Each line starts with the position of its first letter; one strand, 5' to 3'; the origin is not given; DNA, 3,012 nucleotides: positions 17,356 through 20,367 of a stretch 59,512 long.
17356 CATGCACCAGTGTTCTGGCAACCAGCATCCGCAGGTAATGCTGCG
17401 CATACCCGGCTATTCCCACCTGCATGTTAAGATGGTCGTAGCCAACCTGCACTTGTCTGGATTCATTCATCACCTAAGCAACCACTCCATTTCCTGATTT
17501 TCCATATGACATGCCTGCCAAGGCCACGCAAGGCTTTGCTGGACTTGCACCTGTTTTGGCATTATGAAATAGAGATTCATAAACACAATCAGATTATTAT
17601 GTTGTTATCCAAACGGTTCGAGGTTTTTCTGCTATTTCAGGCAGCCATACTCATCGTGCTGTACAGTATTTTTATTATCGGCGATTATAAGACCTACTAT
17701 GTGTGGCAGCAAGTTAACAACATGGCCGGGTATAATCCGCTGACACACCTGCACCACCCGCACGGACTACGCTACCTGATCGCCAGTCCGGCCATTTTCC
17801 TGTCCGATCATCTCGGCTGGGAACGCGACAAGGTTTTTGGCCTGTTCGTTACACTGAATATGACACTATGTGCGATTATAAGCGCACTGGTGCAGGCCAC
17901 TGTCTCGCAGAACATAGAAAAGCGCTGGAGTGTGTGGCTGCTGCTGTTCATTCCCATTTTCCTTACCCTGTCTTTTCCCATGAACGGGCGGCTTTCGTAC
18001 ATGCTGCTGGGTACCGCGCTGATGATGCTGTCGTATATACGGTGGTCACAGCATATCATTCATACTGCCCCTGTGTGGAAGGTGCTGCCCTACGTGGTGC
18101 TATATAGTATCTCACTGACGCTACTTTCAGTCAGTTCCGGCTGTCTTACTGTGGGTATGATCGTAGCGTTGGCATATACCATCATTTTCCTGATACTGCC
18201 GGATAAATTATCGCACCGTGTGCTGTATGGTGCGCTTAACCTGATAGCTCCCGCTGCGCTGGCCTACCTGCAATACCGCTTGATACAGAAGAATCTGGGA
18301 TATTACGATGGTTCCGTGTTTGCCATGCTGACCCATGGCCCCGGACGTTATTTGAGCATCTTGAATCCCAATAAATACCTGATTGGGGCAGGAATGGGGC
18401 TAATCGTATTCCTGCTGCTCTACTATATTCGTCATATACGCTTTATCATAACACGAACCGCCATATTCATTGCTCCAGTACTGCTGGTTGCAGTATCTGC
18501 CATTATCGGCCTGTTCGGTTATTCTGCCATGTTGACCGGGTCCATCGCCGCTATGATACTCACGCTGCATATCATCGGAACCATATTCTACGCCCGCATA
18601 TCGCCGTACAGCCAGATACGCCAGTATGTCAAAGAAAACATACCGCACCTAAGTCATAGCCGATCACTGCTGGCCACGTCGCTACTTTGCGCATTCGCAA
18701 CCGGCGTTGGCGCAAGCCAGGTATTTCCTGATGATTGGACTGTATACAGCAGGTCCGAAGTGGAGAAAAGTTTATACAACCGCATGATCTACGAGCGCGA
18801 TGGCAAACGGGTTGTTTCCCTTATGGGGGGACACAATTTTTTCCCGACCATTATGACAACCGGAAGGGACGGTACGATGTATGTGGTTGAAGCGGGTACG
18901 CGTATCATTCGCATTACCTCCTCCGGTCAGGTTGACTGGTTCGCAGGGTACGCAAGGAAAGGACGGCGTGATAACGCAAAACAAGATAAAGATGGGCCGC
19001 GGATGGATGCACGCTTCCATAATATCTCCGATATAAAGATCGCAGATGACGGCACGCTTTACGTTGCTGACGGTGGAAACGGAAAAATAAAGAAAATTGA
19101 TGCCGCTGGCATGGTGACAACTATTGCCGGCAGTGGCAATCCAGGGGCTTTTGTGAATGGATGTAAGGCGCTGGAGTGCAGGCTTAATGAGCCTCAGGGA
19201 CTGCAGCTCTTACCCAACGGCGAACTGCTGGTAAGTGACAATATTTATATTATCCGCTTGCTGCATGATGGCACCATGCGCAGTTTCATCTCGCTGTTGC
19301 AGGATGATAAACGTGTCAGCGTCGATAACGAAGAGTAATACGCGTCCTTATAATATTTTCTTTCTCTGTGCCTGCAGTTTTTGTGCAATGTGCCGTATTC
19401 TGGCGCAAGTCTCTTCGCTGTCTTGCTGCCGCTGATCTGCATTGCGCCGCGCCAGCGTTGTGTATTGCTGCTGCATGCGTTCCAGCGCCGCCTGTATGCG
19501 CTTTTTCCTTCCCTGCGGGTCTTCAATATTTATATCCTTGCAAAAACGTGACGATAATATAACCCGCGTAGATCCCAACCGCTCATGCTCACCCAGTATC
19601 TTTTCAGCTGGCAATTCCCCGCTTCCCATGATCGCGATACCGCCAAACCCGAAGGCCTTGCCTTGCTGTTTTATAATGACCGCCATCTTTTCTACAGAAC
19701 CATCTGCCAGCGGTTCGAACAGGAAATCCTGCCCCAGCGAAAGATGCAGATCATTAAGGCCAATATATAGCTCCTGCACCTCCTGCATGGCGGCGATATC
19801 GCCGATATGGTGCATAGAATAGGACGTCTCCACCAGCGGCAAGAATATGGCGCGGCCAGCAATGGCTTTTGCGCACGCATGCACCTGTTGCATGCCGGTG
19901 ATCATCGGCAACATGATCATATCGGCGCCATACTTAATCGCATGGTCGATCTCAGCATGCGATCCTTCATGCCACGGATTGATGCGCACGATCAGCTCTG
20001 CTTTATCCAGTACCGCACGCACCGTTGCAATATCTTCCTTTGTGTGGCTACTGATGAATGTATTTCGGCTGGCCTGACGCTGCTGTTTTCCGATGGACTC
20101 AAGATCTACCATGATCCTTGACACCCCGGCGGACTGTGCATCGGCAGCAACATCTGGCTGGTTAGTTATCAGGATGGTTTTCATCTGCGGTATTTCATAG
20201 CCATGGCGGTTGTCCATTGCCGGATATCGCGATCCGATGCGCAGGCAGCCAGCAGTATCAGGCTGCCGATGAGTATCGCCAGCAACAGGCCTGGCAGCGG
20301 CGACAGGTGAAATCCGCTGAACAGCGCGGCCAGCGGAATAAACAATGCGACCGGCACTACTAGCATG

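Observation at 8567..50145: A 73-bp palindromic repeat family (R1) with 5 to 6 copies in 59 kb, behaving like Rickettsia palindromic elements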

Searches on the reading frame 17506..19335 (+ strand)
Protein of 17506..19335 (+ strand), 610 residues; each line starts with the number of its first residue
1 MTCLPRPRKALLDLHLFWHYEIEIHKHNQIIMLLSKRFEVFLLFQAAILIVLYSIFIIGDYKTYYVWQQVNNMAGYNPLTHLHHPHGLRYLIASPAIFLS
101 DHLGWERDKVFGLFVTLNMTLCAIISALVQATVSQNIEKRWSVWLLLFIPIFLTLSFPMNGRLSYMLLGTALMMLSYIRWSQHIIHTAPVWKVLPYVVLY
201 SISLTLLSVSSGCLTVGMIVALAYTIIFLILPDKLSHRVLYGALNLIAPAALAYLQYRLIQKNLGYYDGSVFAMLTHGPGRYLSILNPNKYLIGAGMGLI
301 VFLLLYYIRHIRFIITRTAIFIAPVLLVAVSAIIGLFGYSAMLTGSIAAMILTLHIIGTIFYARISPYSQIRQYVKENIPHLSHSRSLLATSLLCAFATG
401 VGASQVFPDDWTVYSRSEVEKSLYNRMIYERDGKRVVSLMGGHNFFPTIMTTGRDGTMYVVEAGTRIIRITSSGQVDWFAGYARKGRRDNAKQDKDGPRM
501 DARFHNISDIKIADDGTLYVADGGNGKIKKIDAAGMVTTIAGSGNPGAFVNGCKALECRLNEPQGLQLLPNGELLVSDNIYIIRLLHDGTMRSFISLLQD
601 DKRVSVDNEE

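Call 92: search_protein_families(library=pfam, proteins=[window:17506-19335:+], max_evalue=0.00001)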
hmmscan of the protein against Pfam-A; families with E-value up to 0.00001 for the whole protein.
window:17506-19335:+ (610 aa): 2 families
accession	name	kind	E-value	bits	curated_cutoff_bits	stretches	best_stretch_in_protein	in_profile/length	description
PF25021.1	TEN_NHL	-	3.3e-09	36.6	27.1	1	449-531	265-356/357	Teneurin NHL domain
PF01436.27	NHL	-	3.1e-06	27.4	20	0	504-530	1-27/28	NHL repeat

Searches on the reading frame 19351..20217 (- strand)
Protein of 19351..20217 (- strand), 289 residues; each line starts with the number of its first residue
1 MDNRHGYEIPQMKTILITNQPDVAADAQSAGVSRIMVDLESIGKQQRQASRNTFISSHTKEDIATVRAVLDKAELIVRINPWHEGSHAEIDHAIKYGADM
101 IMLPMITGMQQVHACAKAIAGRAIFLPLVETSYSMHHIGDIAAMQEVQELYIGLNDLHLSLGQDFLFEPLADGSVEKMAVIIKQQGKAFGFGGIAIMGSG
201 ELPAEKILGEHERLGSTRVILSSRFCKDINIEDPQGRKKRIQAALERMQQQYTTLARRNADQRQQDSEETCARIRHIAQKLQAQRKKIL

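Call 92: search_protein_families(library=pfam, proteins=[window:19351-20217:-], max_evalue=0.00001)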
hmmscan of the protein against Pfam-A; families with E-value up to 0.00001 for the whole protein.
window:19351-20217:- (289 aa): 1 family
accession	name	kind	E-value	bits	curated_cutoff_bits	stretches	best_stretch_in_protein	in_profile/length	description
PF03328.21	HpcH_HpaI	-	3.1e-11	43.4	25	1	18-163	8-160/221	HpcH/HpaI aldolase/citrate lyase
